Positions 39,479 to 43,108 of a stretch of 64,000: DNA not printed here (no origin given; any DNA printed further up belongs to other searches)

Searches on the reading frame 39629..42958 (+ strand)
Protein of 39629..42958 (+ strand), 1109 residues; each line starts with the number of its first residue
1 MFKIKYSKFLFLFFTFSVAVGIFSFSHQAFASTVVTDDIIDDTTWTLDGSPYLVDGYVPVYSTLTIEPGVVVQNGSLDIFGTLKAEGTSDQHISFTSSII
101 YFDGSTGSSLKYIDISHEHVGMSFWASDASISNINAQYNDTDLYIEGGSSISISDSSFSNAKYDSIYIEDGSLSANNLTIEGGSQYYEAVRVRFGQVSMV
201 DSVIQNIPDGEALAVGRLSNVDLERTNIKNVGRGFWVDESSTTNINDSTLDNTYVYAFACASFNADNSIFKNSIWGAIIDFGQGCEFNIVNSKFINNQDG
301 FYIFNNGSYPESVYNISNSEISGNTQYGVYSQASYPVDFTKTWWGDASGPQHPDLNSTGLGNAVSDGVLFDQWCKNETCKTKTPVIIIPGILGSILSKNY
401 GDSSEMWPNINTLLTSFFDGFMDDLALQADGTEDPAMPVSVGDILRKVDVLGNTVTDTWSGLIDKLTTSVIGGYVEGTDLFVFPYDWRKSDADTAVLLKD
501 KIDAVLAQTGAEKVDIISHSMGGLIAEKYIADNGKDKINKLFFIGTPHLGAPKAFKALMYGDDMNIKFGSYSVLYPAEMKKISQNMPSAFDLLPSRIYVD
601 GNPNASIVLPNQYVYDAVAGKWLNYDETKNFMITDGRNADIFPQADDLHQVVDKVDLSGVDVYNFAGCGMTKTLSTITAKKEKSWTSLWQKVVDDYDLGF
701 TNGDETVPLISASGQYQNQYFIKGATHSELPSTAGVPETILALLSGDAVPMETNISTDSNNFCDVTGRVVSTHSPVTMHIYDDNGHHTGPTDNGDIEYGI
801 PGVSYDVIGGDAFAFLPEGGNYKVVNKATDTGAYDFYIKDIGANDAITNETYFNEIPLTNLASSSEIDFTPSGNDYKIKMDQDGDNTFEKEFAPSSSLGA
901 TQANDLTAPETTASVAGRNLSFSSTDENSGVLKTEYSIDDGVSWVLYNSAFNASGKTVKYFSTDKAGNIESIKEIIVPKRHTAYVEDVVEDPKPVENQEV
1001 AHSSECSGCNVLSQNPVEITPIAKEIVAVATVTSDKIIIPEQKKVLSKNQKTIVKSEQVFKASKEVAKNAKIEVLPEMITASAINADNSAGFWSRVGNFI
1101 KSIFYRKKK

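Call 11: search_protein_families(library=pfam, proteins=[window:39629-42958:+], max_evalue=0.001)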
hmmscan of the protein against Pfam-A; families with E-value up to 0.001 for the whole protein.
window:39629-42958:+ (1109 aa): 7 families
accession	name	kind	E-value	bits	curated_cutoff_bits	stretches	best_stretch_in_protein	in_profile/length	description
PF02450.21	LCAT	-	5.4e-21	75.7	21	1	405-598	5-204/392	Lecithin:cholesterol acyltransferase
PF13229.12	Beta_helix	-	4e-09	36.7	25.9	2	197-332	11-145/158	Right handed beta helix region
PF07819.20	PGAP1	-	4.7e-07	30.2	24.3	1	499-556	73-137/233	PGAP1-like alpha/beta domain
PF00561.26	Abhydrolase_1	-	1.2e-06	28.8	25.8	1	385-555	3-113/245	alpha/beta hydrolase fold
PF01674.24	Lipase_2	-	1.7e-05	24.9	20.3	1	500-532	63-95/219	Lipase (class 2)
PF06028.17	DUF915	-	3.3e-05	23.8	22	0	510-548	101-143/255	Alpha/beta hydrolase of unknown function (DUF915)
PF12695.13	Abhydrolase_5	-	0.00031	21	27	0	493-546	37-89/164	Alpha/beta hydrolase family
